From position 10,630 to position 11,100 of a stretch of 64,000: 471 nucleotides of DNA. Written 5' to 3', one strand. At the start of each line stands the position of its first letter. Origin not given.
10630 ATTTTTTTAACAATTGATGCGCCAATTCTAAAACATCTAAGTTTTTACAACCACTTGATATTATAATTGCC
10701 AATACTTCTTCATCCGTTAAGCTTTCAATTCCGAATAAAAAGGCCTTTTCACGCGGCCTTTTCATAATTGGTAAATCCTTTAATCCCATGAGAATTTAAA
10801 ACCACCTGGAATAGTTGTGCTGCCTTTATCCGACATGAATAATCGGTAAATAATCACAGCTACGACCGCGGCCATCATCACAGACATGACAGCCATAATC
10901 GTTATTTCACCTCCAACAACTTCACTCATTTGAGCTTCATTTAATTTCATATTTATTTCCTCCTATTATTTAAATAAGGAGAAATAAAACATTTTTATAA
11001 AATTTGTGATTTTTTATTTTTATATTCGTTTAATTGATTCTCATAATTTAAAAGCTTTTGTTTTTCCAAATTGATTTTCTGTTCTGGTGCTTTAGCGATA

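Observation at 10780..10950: Unannotated 56-aa peptide with a double-glycine-type leader wedged between valS and radC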

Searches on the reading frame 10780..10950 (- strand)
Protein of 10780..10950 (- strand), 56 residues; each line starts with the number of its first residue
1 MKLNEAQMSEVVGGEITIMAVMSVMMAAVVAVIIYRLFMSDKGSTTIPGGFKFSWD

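Call 6: search_protein_families(library=ncbifam, proteins=[window:10780-10950:-], max_evalue=1)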
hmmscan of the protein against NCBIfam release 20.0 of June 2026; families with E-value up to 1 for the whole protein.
window:10780-10950:- (56 aa): 1 family
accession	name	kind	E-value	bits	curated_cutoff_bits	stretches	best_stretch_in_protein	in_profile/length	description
NF038153.1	lant_leader_L1a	domain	0.011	15.9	22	1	2-14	20-32/32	class I lanthipeptide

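Call 7: search_protein_families(library=pfam, proteins=[window:10780-10950:-], max_evalue=1)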
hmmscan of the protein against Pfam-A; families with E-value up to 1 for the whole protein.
window:10780-10950:- (56 aa): 2 families
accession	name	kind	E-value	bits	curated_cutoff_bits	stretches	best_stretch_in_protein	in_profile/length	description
PF01034.25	Syndecan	-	0.11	13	25.2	1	11-45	8-42/64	Syndecan domain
PF08114.16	PMP1_2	-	0.15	12.3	22.3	1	8-37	3-32/43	ATPase proteolipid family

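Call 8: find_homologous_proteins(query=window:10780-10950:-, max_evalue=10)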
Query window:10780-10950:- (56 aa): 41 proteins with E <= 10 among 41 candidates.
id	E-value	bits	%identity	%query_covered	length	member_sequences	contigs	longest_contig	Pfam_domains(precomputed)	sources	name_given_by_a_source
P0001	1.0e-27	111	100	100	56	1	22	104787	-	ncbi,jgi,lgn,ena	-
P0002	4.0e-27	109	98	100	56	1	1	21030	-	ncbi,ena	-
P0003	2.1e-21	91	75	100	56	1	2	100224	-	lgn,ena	-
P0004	1.4e-20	89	71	98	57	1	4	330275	-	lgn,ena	-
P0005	2.0e-20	88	71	98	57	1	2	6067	-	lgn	-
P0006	3.3e-20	88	75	100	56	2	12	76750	-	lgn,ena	-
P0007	5.8e-20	87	75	95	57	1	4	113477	-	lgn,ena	-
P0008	7.8e-20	87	76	98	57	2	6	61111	-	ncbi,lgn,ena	-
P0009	8.5e-20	86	74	95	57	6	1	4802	-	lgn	-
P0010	1.3e-19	86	73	98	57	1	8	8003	-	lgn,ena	-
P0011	1.6e-19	86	74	95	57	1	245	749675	-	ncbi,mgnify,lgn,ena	mgnify:FL=1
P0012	1.7e-19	85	74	95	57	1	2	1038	-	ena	-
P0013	2.2e-19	85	74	95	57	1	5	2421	-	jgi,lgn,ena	jgi:hypothetical protein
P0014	9.8e-19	83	75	98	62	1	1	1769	-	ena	-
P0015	1.4e-18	83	71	100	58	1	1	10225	-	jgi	-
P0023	2.2e-17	79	68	100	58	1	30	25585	-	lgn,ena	-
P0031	1.1e-16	77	67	96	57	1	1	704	-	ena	-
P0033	2.4e-15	73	63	100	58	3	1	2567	-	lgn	-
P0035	2.5e-15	73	65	96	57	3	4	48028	-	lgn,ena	-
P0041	2.4e-10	57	60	84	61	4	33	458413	-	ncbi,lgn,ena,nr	ncbi:MAG: hypothetical protein IJK27_01440 [Bacilli bacterium]|nr:hypothetical protein [Bacilli bact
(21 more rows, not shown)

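Call 11: find_encoding_contigs(protein=P0011, flank=6000, max_places=3)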
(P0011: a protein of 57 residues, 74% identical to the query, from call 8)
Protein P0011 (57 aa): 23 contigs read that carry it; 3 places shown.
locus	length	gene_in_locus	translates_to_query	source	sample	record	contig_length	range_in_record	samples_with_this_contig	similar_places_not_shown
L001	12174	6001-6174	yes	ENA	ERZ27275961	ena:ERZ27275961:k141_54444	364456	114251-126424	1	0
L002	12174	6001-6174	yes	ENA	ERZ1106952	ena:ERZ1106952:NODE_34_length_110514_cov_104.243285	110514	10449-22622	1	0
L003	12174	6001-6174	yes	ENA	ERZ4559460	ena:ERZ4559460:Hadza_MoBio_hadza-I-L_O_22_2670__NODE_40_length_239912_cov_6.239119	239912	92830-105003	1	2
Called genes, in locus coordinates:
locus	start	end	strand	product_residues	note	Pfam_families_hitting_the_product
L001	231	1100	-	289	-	PF00480:ROK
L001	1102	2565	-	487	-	PF00224:PK, PF02887:PK_C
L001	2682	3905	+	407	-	PF25888:WHD_DnaB, PF07261:DnaB_2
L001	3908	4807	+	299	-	PF01695:IstB_IS21 (weak), PF00308:Bac_DnaA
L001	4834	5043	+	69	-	PF07873:YabP (weak)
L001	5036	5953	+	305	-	PF06898:YqfD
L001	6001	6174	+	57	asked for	-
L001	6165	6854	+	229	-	PF20582:UPF0758_N, PF04002:RadC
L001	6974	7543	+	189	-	PF01551:Peptidase_M23 (weak)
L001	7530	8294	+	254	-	PF02163:Peptidase_M50 (weak)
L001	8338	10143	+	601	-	PF06580:His_kinase, PF02518:HATPase_c (weak)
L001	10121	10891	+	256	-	PF00072:Response_reg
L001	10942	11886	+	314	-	-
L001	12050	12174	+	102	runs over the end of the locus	PF00829:Ribosomal_L21p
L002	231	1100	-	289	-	PF00480:ROK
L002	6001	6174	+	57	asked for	-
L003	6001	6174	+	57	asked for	-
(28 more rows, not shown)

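Call 12: find_encoding_contigs(protein=P0041, flank=6000, max_places=3)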
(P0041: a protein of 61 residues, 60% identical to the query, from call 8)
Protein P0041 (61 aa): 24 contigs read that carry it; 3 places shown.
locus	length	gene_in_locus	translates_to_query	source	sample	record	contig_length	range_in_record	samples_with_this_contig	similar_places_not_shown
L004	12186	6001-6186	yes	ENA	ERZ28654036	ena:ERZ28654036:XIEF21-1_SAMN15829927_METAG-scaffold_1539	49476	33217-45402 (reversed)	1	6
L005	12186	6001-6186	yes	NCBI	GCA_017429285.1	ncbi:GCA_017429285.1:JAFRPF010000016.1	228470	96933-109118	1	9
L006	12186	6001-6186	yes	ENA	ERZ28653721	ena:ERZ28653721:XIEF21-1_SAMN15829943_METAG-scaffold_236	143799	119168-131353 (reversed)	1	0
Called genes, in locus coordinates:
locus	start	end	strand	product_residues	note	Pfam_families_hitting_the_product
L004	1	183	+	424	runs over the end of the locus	PF05697:Trigger_N, PF00254:FKBP_C, PF05698:Trigger_C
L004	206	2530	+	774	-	PF02190:LON_substr_bdg, PF00004:AAA, PF07728:AAA_5 (weak), PF22667:Lon_lid, PF05362:Lon_C, PF13541:ChlI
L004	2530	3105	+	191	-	PF03193:RsgA_GTPase (faint), PF00009:GTP_EFTU (faint), PF00350:Dynamin_N (faint), PF01926:MMR_HSR1, PF02421:FeoB_N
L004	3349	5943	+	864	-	PF00133:tRNA-synt_1, PF01406:tRNA-synt_1e (faint), PF09334:tRNA-synt_1g, PF13603:tRNA-synt_1_2, PF09334:tRNA-synt_1g, PF00133:tRNA-synt_1, PF08264:Anticodon_1, PF10458:Val_tRNA-synt_C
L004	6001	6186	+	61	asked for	-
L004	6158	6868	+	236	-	PF20582:UPF0758_N, PF04002:RadC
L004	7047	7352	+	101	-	PF00829:Ribosomal_L21p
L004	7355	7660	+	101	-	PF04327:Peptidase_Prp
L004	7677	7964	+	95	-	PF01016:Ribosomal_L27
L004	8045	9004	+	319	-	PF00535:Glycos_transf_2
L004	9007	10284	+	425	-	PF01018:GTP1_OBG, PF01926:MMR_HSR1, PF02421:FeoB_N, PF09269:DUF1967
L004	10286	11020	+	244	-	PF02540:NAD_synthase, PF00733:Asn_synthase (weak)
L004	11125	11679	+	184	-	PF01330:RuvA_N, PF14520:HHH_5, PF07499:RuvA_C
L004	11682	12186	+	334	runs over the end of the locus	PF05496:RuvB_N, PF00004:AAA, PF07728:AAA_5 (weak), PF17864:AAA_lid_4, PF05491:WHD_RuvB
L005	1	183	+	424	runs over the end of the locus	PF05697:Trigger_N, PF00254:FKBP_C, PF05698:Trigger_C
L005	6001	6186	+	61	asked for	-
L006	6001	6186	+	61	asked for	-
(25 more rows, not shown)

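Call 17: find_related_loci(query=A1, collection=genome_contigs, flank=6000)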
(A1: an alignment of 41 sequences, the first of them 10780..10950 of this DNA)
Query A1 (56 aa) in genome_contigs; peptide patterns used: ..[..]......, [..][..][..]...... (x = any residue, [..] = any of these).
61 stretches matched a pattern; 49 encode a relative of the query (tblastn E <= 1e-3); 49 distinct loci.
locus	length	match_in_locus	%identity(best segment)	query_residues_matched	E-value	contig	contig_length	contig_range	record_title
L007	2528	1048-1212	69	2-55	4e-20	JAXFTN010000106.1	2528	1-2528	MAG: Bacilli bacterium isolate SUG2458 k141_4970111, whole genome shotgun sequence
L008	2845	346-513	61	1-55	6e-20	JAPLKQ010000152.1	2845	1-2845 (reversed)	MAG: Bacillota bacterium isolate LacPavin_0818_WC55_MAG_47_6 LacPavin_0818_WC55_scaffold_448773, whole genome shotgun se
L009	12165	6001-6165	67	2-55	1e-19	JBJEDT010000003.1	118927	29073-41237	MAG: Bacilli bacterium isolate LOHA10_bin.022 NODE_10_length_118927_cov_17.090745, whole genome shotgun sequence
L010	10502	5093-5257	60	3-56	4e-19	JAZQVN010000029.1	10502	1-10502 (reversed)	MAG: Bacilli bacterium isolate T1900045170_TC20190164.MAGScoT_cleanbin_000006 SGB_5178_k141_2432683, whole genome shotgu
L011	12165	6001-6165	58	3-56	7e-19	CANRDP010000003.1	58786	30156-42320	MAG: uncultured Bacilli bacterium isolate Lapin-025__bin9 genome assembly, contig: Lapin-025__NODE_326_length_58786_cov_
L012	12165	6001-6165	58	3-56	1e-18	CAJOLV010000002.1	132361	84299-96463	uncultured Bacilli bacterium isolate Reindeer_2_mag_128 genome assembly, contig: scaffold_69, whole genome shotgun seque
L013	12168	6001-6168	55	2-56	3e-18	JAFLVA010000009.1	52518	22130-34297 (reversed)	MAG: Erysipelotrichales bacterium isolate HAN093 Seq9, whole genome shotgun sequence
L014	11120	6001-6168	59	2-56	3e-18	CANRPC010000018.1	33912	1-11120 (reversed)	MAG: uncultured Bacilli bacterium isolate Lapin-019__bin23 genome assembly, contig: Lapin-019__NODE_717_length_33912_cov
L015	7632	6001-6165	61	1-56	1e-17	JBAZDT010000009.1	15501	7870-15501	MAG: Bacilli bacterium isolate SO_2017_LW3_106 NODE_10719_length_15501_cov_1.190516_LW162_2017, whole genome shotgun seq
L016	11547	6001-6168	54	2-56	2e-17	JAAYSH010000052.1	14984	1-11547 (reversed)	MAG: Erysipelotrichaceae bacterium isolate AS23ysBPME_309 129594_AS23, whole genome shotgun sequence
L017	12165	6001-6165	56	3-56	2e-17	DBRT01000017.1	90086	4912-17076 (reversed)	MAG TPA_asm: Bacillales bacterium UBA1361 UBA1361_contig_663, whole genome shotgun sequence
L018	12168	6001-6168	54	2-56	3e-17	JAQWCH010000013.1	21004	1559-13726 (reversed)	MAG: Bacilli bacterium isolate STF2_239 NODE_6136_length_21004_cov_14.981367_Sandtown_F2, whole genome shotgun sequence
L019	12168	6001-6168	52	2-56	2e-17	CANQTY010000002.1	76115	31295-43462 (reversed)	MAG: uncultured Bacilli bacterium isolate Lapin-008__bin59 genome assembly, contig: Lapin-008__NODE_404_length_76115_cov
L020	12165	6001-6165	53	3-56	6e-17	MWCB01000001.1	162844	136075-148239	MAG: Tenericutes bacterium ADurb.Bin239 BWY30_contig000001, whole genome shotgun sequence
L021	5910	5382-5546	53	3-56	1e-16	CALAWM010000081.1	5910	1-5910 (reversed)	MAG TPA_asm: uncultured Bacillales bacterium isolate SRR1562009_bin.48_CONCOCT_v1.1_MAG genome assembly, contig: ERZ7240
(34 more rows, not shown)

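Call 23: search_protein_representatives(alignment_id=A1)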
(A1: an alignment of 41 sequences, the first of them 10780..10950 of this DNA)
Query: 41 sequences, 57 profile positions. Proteins with E-value up to 0.001 (for the whole library): 66; up to 1e-10: 40; up to 1e-30: 0. The best 66 are listed.
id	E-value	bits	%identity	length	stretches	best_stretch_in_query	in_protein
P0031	2.5e-28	113.7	-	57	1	1-57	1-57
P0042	1.9e-25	104.4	-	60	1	3-57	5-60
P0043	6.4e-24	99.6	-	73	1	1-57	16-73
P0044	2.2e-23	97.9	-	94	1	3-57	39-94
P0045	6.1e-23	96.4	-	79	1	4-56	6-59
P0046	5.6e-22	93.4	-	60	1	4-57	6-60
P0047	8.6e-22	92.7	-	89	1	3-57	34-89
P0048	2.2e-21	91.5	-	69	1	3-57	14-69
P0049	6.8e-21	89.9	-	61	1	1-57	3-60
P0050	1.0e-20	89.3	-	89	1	1-57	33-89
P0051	3.1e-20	87.8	-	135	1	4-57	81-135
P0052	8.3e-20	86.4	-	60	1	4-57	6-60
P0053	1.1e-19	86.0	-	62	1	3-56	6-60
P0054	1.2e-19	85.9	-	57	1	1-56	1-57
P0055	2.3e-19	85.0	-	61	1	3-57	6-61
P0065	1.4e-15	72.9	-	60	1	2-56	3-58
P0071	5.9e-13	64.5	-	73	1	3-56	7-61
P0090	2.1e-08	49.9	-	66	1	9-55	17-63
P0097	2.3e-07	46.5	-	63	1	2-56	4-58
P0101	9.3e-05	38.2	-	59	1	2-57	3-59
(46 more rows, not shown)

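Call 24: search_protein_families(library=ncbifam, alignment_id=A1, max_evalue=1)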
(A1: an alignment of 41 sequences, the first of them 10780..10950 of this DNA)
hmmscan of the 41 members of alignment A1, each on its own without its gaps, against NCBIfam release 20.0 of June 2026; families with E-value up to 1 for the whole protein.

A. member 1, window:10780-10950:- (56 aa): 1 family
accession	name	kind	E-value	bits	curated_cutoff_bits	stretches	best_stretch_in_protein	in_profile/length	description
NF038153.1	lant_leader_L1a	domain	0.011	15.9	22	1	2-14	20-32/32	class I lanthipeptide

B. families by the number of members that match (of 41 scanned): 22 families
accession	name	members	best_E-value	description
TIGR03949.1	bact_IIb_cerein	13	6.2e-06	class IIb bacteriocin, lactobin A/cerein 7B family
NF037932.1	ocin_sys_WGxF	8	0.011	bacteriocin-like WGxF protein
NF041554.1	SA1362_fam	8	0.012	SA1362 family protein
TIGR02797.1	exbB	8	0.026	tonB-system energizer ExbB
NF007722.0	PRK10414.1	8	0.027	tol-pal system-associated acyl-CoA thioesterase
TIGR01847.1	bacteriocin_sig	7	0.0077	bacteriocin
TIGR04149.1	GG_sam_targ_CFB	7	0.014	TIGR04149 family rSAM-modified RiPP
NF038153.1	lant_leader_L1a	5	0.0085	class I lanthipeptide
NF006912.0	PRK09400.2-3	4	0.12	preprotein translocase subunit SecE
NF033772.1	pheromone_VP1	3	0.057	peptide pheromone VP1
NF047798.1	leader_Chryseo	3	0.081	bacteriocin-like protein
NF038034.1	lactGbeta_entB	2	0.0051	lactococcin G-beta/enterocin 1071B family bacteriocin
NF038035.1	lactGalph_entA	2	0.038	lactococcin G-alpha/enterocin 1071A family bacteriocin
NF045849.1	ICE_MMCAP2_0565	1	0.0068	Mbov_0395 family pilin-like conjugal transfer protein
TIGR03893.1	lant_SP_1948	1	0.049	lichenicidin A2 family type 2 lantibiotic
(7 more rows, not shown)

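Call 33: list_cluster_members(proteins=[P0001, P0002, P0008, P0011])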
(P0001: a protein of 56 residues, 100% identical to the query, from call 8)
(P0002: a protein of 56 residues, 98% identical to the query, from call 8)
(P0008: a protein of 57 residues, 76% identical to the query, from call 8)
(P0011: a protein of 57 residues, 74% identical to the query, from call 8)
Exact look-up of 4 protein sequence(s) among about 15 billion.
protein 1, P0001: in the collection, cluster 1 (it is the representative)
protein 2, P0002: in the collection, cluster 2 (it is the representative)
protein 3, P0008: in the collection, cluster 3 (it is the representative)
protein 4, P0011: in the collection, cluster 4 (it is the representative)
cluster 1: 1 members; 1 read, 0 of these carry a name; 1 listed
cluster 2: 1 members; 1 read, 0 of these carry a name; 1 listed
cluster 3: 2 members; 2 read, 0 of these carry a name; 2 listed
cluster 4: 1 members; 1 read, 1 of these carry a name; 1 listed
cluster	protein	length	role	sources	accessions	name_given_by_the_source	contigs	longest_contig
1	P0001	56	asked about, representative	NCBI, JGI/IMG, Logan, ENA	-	-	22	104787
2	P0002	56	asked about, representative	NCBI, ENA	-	-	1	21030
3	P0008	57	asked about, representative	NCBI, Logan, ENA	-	-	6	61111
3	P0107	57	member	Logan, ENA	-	-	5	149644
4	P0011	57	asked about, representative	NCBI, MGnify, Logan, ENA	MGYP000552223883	FL=1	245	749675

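Call 34: find_encoding_contigs(protein=P0001, flank=3000, max_places=8)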
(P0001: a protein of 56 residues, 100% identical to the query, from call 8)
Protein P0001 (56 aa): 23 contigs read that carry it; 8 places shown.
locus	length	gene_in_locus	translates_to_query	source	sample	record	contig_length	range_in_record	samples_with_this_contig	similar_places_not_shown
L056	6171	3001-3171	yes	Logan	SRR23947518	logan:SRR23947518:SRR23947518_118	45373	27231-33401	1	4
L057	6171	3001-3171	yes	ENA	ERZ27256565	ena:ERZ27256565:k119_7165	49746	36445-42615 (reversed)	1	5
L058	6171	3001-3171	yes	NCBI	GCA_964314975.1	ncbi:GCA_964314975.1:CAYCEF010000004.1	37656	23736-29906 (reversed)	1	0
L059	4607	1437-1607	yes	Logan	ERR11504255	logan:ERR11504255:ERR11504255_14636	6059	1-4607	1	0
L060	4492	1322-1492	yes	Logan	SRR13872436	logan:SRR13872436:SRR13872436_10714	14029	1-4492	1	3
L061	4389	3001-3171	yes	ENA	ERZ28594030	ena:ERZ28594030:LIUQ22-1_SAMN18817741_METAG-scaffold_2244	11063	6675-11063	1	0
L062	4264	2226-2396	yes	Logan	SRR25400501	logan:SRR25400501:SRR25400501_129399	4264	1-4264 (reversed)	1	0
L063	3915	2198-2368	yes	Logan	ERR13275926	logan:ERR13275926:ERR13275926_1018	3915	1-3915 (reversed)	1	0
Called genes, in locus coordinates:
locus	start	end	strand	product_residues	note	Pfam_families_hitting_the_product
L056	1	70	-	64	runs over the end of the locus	-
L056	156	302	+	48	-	-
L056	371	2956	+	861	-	PF00133:tRNA-synt_1, PF01406:tRNA-synt_1e (faint), PF09334:tRNA-synt_1g, PF13603:tRNA-synt_1_2, PF00133:tRNA-synt_1, PF09334:tRNA-synt_1g, PF08264:Anticodon_1, PF10458:Val_tRNA-synt_C (weak)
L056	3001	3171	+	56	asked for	-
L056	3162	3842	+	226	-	PF20582:UPF0758_N, PF04002:RadC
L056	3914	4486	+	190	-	PF01551:Peptidase_M23 (weak)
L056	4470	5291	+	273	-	PF02163:Peptidase_M50 (weak)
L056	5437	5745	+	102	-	PF00829:Ribosomal_L21p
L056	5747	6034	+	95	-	PF04327:Peptidase_Prp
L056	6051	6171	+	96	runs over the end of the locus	PF01016:Ribosomal_L27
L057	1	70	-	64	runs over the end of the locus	-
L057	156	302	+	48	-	-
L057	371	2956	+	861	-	PF00133:tRNA-synt_1, PF01406:tRNA-synt_1e (faint), PF09334:tRNA-synt_1g, PF13603:tRNA-synt_1_2, PF00133:tRNA-synt_1, PF09334:tRNA-synt_1g, PF08264:Anticodon_1, PF10458:Val_tRNA-synt_C (weak)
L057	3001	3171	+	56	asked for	-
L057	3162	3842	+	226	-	PF20582:UPF0758_N, PF04002:RadC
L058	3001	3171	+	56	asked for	-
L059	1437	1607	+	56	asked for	-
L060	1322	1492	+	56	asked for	-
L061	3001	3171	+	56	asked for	-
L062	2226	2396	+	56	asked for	-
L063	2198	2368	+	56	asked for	-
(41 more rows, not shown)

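Call 35: search_protein_families(library=ncbifam, proteins=[P0003, P0006, P0008, P0011, P0015, P0023, P0031, P0033, P0035, P0041], max_evalue=0.1)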
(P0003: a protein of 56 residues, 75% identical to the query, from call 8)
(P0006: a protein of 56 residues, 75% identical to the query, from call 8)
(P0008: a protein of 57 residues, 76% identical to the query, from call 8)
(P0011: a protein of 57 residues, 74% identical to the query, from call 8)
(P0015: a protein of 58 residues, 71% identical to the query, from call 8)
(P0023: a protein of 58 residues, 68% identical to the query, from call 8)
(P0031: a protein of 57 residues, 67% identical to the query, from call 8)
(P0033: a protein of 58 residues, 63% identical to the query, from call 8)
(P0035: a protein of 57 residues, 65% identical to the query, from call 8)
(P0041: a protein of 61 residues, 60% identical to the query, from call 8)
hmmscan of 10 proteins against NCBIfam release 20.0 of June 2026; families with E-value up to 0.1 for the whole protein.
P0003 (56 aa): 6 families
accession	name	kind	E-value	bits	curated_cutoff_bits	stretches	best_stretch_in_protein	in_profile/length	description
TIGR03949.1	bact_IIb_cerein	subfamily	1.9e-05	24.4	21.5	1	3-34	4-36/45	class IIb bacteriocin, lactobin A/cerein 7B family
NF038034.1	lactGbeta_entB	subfamily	0.0051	17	37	1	3-14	1-12/38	lactococcin G-beta/enterocin 1071B family bacteriocin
TIGR01847.1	bacteriocin_sig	domain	0.012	16.1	15.7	1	3-14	4-15/15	bacteriocin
NF038035.1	lactGalph_entA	subfamily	0.038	14.1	37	1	3-15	1-13/35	lactococcin G-alpha/enterocin 1071A family bacteriocin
NF033772.1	pheromone_VP1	equivalog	0.084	13.1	85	0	1-22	10-31/65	peptide pheromone VP1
NF038153.1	lant_leader_L1a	domain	0.096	12.9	22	0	2-14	20-32/32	class I lanthipeptide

P0006 (56 aa): 6 families
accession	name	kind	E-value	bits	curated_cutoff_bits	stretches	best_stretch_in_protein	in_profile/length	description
TIGR03949.1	bact_IIb_cerein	subfamily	0.003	17.3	21.5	1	2-30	3-35/45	class IIb bacteriocin, lactobin A/cerein 7B family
NF033772.1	pheromone_VP1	equivalog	0.057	13.7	85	1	1-21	10-30/65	peptide pheromone VP1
NF038034.1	lactGbeta_entB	subfamily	0.058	13.6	37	0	3-14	1-12/38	lactococcin G-beta/enterocin 1071B family bacteriocin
NF033214.1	ComC_Streptocco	equivalog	0.077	12.6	50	1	2-21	12-31/41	competence-stimulating peptide ComC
TIGR01847.1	bacteriocin_sig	domain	0.079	13.7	15.7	0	2-14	3-15/15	bacteriocin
NF047798.1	leader_Chryseo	domain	0.081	13.2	23.5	0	2-14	6-18/18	bacteriocin-like protein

P0008 (57 aa): 1 family
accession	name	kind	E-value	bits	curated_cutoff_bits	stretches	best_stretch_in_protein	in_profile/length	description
TIGR03949.1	bact_IIb_cerein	subfamily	0.007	16.1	21.5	1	3-31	3-35/45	class IIb bacteriocin, lactobin A/cerein 7B family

P0011 (57 aa): 5 families
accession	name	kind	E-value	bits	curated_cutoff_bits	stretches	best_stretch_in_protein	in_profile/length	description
NF041554.1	SA1362_fam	subfamily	0.017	15.2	42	1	16-44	26-54/70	SA1362 family protein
NF037932.1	ocin_sys_WGxF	subfamily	0.024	15.1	40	1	16-40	5-29/59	bacteriocin-like WGxF protein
TIGR04149.1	GG_sam_targ_CFB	domain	0.034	14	25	1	4-15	17-28/43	TIGR04149 family rSAM-modified RiPP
TIGR02797.1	exbB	equivalog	0.037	13.8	206.2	1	18-40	166-188/211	tonB-system energizer ExbB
NF007722.0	PRK10414.1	equivalog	0.039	13.4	402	1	18-45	177-204/244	tol-pal system-associated acyl-CoA thioesterase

P0015 (58 aa): 1 family
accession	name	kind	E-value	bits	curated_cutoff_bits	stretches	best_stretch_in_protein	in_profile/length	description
TIGR03949.1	bact_IIb_cerein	subfamily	0.019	14.7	21.5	1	3-33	3-35/45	class IIb bacteriocin, lactobin A/cerein 7B family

P0023 (58 aa): 1 family
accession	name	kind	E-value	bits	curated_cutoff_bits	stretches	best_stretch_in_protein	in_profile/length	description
TIGR03949.1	bact_IIb_cerein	subfamily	0.0084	15.9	21.5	1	3-34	3-36/45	class IIb bacteriocin, lactobin A/cerein 7B family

P0031 (57 aa): 0 families

P0033 (58 aa): 0 families

P0035 (57 aa): 0 families

P0041 (61 aa): 0 families
